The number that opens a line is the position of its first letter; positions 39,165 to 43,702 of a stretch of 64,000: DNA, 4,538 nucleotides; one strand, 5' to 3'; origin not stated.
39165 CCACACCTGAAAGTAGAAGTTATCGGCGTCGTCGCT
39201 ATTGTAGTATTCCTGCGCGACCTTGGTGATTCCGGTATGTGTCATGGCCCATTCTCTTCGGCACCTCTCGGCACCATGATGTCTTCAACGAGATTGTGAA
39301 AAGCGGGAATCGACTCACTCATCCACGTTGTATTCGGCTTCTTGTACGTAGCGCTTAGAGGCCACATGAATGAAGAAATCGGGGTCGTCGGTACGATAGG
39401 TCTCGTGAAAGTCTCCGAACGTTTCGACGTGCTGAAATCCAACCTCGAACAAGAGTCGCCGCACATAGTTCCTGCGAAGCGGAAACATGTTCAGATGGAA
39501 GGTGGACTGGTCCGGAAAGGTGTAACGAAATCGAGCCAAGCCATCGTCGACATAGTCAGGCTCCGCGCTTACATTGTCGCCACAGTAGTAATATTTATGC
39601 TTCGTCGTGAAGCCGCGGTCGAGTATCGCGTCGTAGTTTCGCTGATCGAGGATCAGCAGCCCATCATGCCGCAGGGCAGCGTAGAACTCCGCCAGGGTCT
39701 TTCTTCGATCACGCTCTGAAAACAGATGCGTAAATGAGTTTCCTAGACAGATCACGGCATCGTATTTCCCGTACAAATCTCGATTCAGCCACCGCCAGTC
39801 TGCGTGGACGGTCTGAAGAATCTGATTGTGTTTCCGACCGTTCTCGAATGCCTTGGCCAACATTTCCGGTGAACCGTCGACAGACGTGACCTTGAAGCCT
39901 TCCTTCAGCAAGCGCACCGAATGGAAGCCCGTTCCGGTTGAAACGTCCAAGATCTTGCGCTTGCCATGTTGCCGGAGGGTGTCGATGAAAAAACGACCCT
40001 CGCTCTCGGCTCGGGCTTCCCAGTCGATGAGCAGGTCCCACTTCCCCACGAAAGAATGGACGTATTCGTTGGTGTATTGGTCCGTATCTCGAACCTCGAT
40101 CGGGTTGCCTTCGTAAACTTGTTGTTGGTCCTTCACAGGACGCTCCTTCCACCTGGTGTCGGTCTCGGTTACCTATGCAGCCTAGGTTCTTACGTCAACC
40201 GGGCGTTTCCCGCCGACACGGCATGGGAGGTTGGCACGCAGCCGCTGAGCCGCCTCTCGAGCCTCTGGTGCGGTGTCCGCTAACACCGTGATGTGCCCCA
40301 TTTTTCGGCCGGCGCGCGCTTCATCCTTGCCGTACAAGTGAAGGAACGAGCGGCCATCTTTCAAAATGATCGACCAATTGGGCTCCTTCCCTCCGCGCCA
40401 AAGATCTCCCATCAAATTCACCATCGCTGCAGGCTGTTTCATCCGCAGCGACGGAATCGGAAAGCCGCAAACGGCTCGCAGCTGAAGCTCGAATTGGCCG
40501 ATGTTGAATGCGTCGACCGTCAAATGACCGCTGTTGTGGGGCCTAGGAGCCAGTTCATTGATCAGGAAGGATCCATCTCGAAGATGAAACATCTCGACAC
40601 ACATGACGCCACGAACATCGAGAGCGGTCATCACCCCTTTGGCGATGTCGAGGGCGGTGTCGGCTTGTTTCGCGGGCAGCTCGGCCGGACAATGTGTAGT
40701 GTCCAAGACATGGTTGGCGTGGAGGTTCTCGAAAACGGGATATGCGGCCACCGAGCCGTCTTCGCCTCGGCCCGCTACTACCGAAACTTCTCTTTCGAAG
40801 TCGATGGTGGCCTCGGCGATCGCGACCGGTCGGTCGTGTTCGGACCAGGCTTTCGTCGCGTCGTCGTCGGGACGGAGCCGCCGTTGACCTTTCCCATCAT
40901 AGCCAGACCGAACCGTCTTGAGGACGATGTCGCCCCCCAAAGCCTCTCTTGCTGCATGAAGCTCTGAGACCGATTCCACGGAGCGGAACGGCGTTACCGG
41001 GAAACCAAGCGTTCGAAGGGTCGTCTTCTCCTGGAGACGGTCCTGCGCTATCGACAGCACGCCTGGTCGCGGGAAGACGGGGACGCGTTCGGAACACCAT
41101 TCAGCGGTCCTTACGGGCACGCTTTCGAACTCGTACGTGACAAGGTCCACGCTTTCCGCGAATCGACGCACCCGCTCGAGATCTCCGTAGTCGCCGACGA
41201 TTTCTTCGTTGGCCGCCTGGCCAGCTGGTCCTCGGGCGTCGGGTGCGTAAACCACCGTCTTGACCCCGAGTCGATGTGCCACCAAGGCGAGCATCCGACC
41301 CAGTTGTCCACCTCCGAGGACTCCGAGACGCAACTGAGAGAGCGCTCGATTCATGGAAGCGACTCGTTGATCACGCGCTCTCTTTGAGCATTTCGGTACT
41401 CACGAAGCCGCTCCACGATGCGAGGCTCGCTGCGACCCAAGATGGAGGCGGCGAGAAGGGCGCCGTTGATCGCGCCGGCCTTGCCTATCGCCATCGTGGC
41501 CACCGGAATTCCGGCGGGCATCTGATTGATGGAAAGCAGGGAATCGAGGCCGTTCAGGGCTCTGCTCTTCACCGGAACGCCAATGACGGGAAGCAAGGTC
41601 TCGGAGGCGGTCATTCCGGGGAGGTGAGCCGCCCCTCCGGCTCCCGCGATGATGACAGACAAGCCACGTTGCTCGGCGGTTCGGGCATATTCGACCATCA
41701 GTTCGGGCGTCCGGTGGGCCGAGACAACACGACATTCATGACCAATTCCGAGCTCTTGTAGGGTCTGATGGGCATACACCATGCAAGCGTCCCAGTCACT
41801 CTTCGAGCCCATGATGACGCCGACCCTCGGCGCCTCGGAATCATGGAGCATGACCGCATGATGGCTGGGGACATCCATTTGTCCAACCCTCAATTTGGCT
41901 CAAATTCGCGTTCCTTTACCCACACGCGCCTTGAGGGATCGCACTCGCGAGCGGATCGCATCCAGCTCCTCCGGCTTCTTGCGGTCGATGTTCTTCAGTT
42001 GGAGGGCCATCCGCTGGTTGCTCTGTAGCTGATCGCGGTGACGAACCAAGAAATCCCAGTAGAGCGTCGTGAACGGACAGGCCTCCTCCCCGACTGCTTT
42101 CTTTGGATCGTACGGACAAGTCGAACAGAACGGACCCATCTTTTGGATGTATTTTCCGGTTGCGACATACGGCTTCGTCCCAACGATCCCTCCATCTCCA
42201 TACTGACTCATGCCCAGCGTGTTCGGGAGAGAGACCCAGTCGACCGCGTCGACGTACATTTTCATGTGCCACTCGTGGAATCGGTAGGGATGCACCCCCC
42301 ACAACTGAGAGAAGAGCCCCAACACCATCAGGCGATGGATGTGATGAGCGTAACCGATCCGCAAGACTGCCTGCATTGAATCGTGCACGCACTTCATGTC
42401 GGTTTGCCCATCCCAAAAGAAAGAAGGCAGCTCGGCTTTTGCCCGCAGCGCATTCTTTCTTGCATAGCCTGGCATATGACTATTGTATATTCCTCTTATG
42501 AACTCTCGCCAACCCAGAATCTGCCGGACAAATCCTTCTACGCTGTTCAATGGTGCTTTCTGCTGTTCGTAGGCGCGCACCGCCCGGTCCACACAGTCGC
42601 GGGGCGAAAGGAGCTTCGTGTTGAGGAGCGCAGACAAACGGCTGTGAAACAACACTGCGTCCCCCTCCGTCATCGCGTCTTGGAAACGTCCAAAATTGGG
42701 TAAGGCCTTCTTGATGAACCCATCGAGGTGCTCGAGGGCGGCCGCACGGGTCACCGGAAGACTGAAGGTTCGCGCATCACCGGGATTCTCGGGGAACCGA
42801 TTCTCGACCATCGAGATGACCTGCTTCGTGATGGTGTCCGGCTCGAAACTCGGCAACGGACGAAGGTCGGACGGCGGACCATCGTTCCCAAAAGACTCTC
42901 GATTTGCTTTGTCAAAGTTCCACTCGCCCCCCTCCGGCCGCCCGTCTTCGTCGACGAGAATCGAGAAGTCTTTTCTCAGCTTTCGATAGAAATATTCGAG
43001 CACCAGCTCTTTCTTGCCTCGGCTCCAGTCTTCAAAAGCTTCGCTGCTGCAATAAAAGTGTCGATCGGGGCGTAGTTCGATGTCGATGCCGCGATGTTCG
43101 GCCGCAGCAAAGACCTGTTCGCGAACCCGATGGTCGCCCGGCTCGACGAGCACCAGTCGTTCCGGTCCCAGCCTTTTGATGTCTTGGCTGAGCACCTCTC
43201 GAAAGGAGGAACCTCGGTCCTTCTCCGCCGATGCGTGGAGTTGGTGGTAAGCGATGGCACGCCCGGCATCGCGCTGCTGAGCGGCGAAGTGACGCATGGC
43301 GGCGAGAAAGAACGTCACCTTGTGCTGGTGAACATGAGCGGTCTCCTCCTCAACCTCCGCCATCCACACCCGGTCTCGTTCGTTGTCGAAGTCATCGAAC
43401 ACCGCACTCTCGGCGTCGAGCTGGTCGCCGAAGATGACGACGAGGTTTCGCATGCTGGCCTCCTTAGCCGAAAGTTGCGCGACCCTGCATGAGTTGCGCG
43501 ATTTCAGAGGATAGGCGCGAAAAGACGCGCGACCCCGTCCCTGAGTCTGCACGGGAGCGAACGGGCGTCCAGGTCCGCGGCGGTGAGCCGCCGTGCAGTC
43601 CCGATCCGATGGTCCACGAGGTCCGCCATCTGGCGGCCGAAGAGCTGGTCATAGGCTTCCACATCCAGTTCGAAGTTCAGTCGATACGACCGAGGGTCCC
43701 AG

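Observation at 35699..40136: Serine-glycine-betaine metabolic gene string: GSMT, SDMT, a D-2-hydroxyglutarate-dehydrogenase-like FAD oxidase and serA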

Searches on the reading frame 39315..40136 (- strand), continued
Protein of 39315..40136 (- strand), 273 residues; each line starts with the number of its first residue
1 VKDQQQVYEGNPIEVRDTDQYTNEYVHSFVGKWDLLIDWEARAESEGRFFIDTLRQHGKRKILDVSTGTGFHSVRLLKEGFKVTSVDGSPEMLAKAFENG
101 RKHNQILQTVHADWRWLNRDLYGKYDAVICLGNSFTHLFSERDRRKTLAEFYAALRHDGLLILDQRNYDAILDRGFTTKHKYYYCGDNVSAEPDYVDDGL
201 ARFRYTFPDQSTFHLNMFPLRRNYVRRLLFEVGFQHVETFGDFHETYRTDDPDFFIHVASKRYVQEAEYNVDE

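Call 54: search_protein_families(library=ncbifam, proteins=[L052:6539-7372:+, L036:4522-5355:+, L029:9932-11629:+, L044:10807-11640:+, L008:10792-11625:+, L002:10776-11636:+, L001:10825-11661:+, L009:10807-11652:+, L061:10001-11665:+], max_evalue=1e-30)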
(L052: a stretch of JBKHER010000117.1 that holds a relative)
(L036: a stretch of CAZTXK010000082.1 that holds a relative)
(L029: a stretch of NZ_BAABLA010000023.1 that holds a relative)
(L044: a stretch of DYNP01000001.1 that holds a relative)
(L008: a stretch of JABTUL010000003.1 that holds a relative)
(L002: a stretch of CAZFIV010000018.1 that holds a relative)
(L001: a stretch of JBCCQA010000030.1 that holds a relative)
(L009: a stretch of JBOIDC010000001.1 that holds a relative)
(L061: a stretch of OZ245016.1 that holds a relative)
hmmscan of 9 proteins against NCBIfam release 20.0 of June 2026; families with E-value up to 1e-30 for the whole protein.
L052:6539-7372:+ (277 aa): 1 family
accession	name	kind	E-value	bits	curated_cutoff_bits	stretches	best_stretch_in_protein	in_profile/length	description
NF041675.1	sarc_dimgly_tmase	equivalog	6.6e-109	364.1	550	1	5-276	6-277/278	sarcosine/dimethylglycine N-methyltransferase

L036:4522-5355:+ (277 aa): 1 family
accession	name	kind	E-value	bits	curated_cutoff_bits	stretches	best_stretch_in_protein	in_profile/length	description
NF041675.1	sarc_dimgly_tmase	equivalog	4.6e-110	367.9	550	1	5-276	6-277/278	sarcosine/dimethylglycine N-methyltransferase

L029:9932-11629:+ (565 aa): 2 families
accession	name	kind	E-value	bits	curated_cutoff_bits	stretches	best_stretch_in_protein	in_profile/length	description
NF051855.1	GlySarMtaseBact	equivalog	4.4e-148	491.9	350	1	26-284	1-258/259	glycine/sarcosine N-methyltransferase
NF041675.1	sarc_dimgly_tmase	equivalog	3.1e-129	430.8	550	1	297-564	8-276/278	sarcosine/dimethylglycine N-methyltransferase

L044:10807-11640:+ (277 aa): 1 family
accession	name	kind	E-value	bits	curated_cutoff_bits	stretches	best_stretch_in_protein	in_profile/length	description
NF041675.1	sarc_dimgly_tmase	equivalog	1.5e-108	363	550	1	4-276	3-277/278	sarcosine/dimethylglycine N-methyltransferase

L008:10792-11625:+ (277 aa): 1 family
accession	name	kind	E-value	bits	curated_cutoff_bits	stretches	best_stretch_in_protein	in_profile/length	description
NF041675.1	sarc_dimgly_tmase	equivalog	1.3e-95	320.5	550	1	5-274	8-277/278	sarcosine/dimethylglycine N-methyltransferase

L002:10776-11636:+ (286 aa): 1 family
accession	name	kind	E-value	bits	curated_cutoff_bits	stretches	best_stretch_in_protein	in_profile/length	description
NF041675.1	sarc_dimgly_tmase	equivalog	1.2e-113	379.7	550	1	14-284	5-275/278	sarcosine/dimethylglycine N-methyltransferase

L001:10825-11661:+ (278 aa): 1 family
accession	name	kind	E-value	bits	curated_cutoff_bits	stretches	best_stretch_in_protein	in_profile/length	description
NF041675.1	sarc_dimgly_tmase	equivalog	7.1e-114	380.4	550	1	8-276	9-277/278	sarcosine/dimethylglycine N-methyltransferase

L009:10807-11652:+ (281 aa): 1 family
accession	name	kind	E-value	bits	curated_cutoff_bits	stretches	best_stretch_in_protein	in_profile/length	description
NF041675.1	sarc_dimgly_tmase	equivalog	1.9e-133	444.7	550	1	4-280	3-277/278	sarcosine/dimethylglycine N-methyltransferase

L061:10001-11665:+ (554 aa): 2 families
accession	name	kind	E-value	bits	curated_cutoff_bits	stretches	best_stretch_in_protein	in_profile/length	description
NF051855.1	GlySarMtaseBact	equivalog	2.2e-145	483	350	1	6-264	1-259/259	glycine/sarcosine N-methyltransferase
NF041675.1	sarc_dimgly_tmase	equivalog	2.2e-111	372.2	550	1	284-553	8-277/278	sarcosine/dimethylglycine N-methyltransferase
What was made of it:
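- The SDMT cut-off also excludes the orthologues from Halothece, the genus of the characterised A. halophytica strain (call 54).
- Tried and rejected: The SDMT sub-threshold score as evidence against SDMT identity: rejected, because the orthologues from the genus of the characterised enzyme score lower still (call 54).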

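Call 56: search_protein_families(library=ncbifam, proteins=[L018:4754-5908:+, L002:8299-9849:+, L002:11626-13146:+, L005:7967-9907:+], max_evalue=1e-10)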
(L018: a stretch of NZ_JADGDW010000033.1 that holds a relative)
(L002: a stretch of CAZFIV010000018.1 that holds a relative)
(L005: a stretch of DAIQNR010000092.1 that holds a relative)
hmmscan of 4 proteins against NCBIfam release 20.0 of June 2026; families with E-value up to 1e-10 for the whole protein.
L018:4754-5908:+ (384 aa): 20 families
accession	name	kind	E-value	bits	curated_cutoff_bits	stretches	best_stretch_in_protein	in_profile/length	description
NF001309.0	PRK00257.1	equivalog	5.2e-134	447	434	1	6-382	1-377/379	4-phosphoerythronate dehydrogenase PdxB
NF011966.0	PRK15438.1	equivalog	2.7e-99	332.8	687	1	6-367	1-358/378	4-phosphoerythronate dehydrogenase PdxB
TIGR01327.1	PGDH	equivalog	3.6e-39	134.9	454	1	38-262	36-280/525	phosphoglycerate dehydrogenase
NF008759.0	PRK11790.1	equivalog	7.8e-33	113.7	404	1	114-292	145-326/410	phosphoglycerate dehydrogenase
NF009714.1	PRK13243.1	equivalog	6.4e-26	91.5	455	1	117-275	146-305/332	glyoxylate reductase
NF005750.0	PRK07574.1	equivalog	1.2e-25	90.4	329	1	57-273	108-347/386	NAD-dependent formate dehydrogenase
NF006263.0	PRK08410.1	equivalog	1.1e-24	87.4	389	1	117-270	141-294/311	D-2-hydroxyacid dehydrogenase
NF005069.0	PRK06487.1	equivalog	1e-22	80.6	448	1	117-283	147-311/320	2-hydroxyacid dehydrogenase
NF000492.1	vanH_gen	exception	1.3e-22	80.3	540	1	116-242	136-255/312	D-lactate dehydrogenase VanH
NF005027.0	PRK06436.1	equivalog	6.1e-20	71.5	261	1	55-263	41-259/303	2-hydroxyacid dehydrogenase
NF011938.0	PRK15409.1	equivalog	3.2e-19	69.1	492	1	118-262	142-288/324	glyoxylate/hydroxypyruvate reductase GhrB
NF005387.0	PRK06932.1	equivalog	4.9e-19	68.4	492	1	119-262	145-289/314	2-hydroxyacid dehydrogenase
NF041369.1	Dhydh_Halo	equivalog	5.1e-19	68.6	400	1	114-264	125-276/305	D-2-hydroxyacid dehydrogenase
NF000112.1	vanH-Amyco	exception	5.5e-19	68.6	625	1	117-238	166-280/348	VanH-AOV family D-lactate dehydrogenase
NF000004.1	vanH-D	exception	5e-18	65.3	550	1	59-255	68-274/323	D-lactate dehydrogenase VanH-D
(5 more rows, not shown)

L002:8299-9849:+ (516 aa): 9 families
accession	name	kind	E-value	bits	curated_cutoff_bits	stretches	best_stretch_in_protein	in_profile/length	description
NF000756.0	PRK00047.1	subfamily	3.2e-202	672.3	498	1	28-515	4-493/502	glycerol kinase GlpK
TIGR01311.1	glycerol_kin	equivalog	8.3e-194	644.5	590.35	1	30-514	2-491/496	glycerol kinase GlpK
TIGR01312.1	XylB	equivalog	9.4e-64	215.7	380.25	1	33-499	2-464/481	xylulokinase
TIGR01314.1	gntK_FGGY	equivalog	2.3e-33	115.5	648.55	1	31-500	2-475/505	gluconokinase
TIGR02628.1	fuculo_kin_coli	equivalog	1.6e-28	99.9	470.9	1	30-494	2-462/465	L-fuculokinase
NF011601.0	PRK15027.1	equivalog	3.6e-28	98.2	912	1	32-475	3-436/484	xylulokinase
NF008187.0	PRK10939.1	equivalog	1.4e-24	86.6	528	1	29-509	4-496/521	autoinducer-2 kinase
TIGR01315.1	5C_CHO_kinase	subfamily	3.8e-20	72.1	408.7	1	339-508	356-525/541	FGGY family pentulose kinase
NF003154.0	PRK04123.1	equivalog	3.5e-11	42.5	428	0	365-501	381-520/554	ribulokinase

L002:11626-13146:+ (506 aa): 5 families
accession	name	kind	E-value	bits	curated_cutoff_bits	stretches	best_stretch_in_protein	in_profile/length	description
NF047988.1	betaine_BCCT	equivalog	2e-185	616.9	650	1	17-501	2-482/483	glycine betaine uptake BCCT transporter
TIGR00842.1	bcct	subfamily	6.4e-159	529.5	407.55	1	55-502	1-451/452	BCCT family transporter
NF007399.1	PRK09928.1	subfamily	1.2e-155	519.2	695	1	12-503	10-501/675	choline BCCT transporter BetT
NF002887.1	PRK03356.1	equivalog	3.8e-84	283.1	541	1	12-497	8-493/497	L-carnitine/gamma-butyrobetaine antiporter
NF007412.0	PRK09950.1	equivalog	1.9e-65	221.4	647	1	19-497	14-493/536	BCCT family transporter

L005:7967-9907:+ (646 aa): 2 families
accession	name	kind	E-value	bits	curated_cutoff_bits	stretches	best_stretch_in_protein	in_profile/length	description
NF008159.0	PRK10911.1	equivalog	3.2e-34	118.3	927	1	239-538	249-557/680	oligopeptidase A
NF007624.0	PRK10280.1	equivalog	3.6e-18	65.1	944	1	228-581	237-601/681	peptidyl-dipeptidase Dcp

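Call 64: search_solved_structures(query=window:39315-40136:-, max_evalue=1e-50, show_alignments=1)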
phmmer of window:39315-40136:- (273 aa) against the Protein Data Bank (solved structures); distinct sequences matched with E-value up to 1e-50: 2.
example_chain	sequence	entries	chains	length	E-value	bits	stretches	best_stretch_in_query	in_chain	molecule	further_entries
5h02_A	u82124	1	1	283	2.6e-119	401.1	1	6-261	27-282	Glycine sarcosine N-methyltransferase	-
5gwx_A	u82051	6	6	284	1.8e-117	395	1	6-261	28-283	Glycine sarcosine N-methyltransferase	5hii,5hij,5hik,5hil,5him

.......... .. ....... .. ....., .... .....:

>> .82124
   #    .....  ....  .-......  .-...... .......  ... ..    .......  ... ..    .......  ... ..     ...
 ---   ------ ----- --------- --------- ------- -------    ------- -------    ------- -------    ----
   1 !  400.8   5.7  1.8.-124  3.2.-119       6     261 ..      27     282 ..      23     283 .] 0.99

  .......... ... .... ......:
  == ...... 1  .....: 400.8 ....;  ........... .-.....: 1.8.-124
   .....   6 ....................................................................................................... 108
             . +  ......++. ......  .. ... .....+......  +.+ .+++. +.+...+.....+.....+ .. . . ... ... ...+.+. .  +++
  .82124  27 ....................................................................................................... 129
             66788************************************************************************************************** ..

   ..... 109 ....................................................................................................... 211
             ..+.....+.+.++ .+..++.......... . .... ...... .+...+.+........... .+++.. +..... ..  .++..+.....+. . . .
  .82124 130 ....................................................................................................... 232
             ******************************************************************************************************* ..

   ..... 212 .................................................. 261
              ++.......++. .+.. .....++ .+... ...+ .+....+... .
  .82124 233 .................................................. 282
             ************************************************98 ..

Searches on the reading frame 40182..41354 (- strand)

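Call 3: search_protein_families(library=ncbifam, proteins=[window:40182-41354:-], max_evalue=0.00001)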
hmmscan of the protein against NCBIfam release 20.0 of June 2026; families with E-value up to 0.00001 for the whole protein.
window:40182-41354:- (390 aa): 9 families
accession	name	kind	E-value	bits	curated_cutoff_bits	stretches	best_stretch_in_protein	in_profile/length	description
NF004676.0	PRK06019.1-2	equivalog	1e-124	416.3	387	1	9-361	12-359/363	5-(carboxyamino)imidazole ribonucleotide synthase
NF004677.0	PRK06019.1-3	equivalog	3.1e-118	395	441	1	6-376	10-384/389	5-(carboxyamino)imidazole ribonucleotide synthase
NF004679.0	PRK06019.1-5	equivalog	1.1e-112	376.6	326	1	9-376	4-369/376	5-(carboxyamino)imidazole ribonucleotide synthase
TIGR01161.1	purK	equivalog_domain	6.4e-111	371.1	318.4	1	10-364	2-358/362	5-(carboxyamino)imidazole ribonucleotide synthase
NF004675.0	PRK06019.1-1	equivalog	1e-105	353.6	375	1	7-369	9-367/375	5-(carboxyamino)imidazole ribonucleotide synthase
NF004680.0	PRK06019.1-6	equivalog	1.1e-78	264.8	327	1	9-371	19-394/405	5-(carboxyamino)imidazole ribonucleotide synthase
NF004678.0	PRK06019.1-4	equivalog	3.7e-61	206.9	444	1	11-377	5-340/355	5-(carboxyamino)imidazole ribonucleotide synthase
NF006766.0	PRK09288.1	equivalog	8.5e-47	159.8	339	1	8-376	13-390/396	formate-dependent phosphoribosylglycinamide formyltransferase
TIGR01142.1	purT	equivalog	4.1e-41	141.1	502.15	1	12-373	4-374/380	phosphoribosylglycinamide formyltransferase 2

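Call 4: search_protein_families(library=pfam, proteins=[window:40182-41354:-], max_evalue=0.00001)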
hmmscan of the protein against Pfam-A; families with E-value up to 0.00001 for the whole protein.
window:40182-41354:- (390 aa): 3 families
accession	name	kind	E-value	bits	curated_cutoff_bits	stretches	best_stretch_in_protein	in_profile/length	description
PF02222.28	ATP-grasp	-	2.1e-51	174.5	27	1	113-288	3-179/179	ATP-grasp domain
PF22660.2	RS_preATP-grasp-like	-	1.2e-31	109.4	27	1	9-104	3-98/98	Ribonucleotide synthetase preATP-grasp domain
PF17769.7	PurK_C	-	1e-17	64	22.6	1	309-367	1-55/56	Phosphoribosylaminoimidazole carboxylase C-terminal domain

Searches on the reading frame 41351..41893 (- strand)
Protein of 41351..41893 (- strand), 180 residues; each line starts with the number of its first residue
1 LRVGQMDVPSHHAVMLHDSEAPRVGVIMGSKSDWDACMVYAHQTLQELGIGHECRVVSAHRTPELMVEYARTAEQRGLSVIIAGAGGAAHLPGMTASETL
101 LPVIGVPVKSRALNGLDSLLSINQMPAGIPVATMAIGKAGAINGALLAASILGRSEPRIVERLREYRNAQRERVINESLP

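Call 3: search_protein_families(library=ncbifam, proteins=[window:41351-41893:-], max_evalue=0.00001)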
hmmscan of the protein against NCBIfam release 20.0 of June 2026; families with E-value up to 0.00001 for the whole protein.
window:41351-41893:- (180 aa): 1 family
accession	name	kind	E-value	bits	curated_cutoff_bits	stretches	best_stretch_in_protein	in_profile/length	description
TIGR01162.1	purE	equivalog_domain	3.3e-62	208.6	149.6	1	24-177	1-151/156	5-(carboxyamino)imidazole ribonucleotide mutase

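Call 4: search_protein_families(library=pfam, proteins=[window:41351-41893:-], max_evalue=0.00001)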
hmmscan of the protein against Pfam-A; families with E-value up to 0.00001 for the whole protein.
window:41351-41893:- (180 aa): 1 family
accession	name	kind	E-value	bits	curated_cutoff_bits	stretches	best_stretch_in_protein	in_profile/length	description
PF00731.26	AIRC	-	2.3e-60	202.9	30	1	23-172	1-147/148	AIR carboxylase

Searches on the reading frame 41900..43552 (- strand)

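Call 3: search_protein_families(library=ncbifam, proteins=[window:41900-43552:-], max_evalue=0.00001)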
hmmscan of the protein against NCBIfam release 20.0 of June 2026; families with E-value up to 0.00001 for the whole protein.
window:41900-43552:- (550 aa): 1 family
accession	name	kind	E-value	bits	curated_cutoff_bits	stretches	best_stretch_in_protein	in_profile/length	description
NF007955.0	PRK10674.1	equivalog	1.5e-07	30.7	506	1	245-407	183-345/472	deoxyribodipyrimidine photo-lyase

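Call 4: search_protein_families(library=pfam, proteins=[window:41900-43552:-], max_evalue=0.00001)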
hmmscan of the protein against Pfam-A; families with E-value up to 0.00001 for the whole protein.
window:41900-43552:- (550 aa): 1 family
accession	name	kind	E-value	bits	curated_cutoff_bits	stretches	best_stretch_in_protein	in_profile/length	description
PF04244.19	DPRP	-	7.2e-68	229.2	22.1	1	38-264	1-223/224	Deoxyribodipyrimidine photo-lyase-related protein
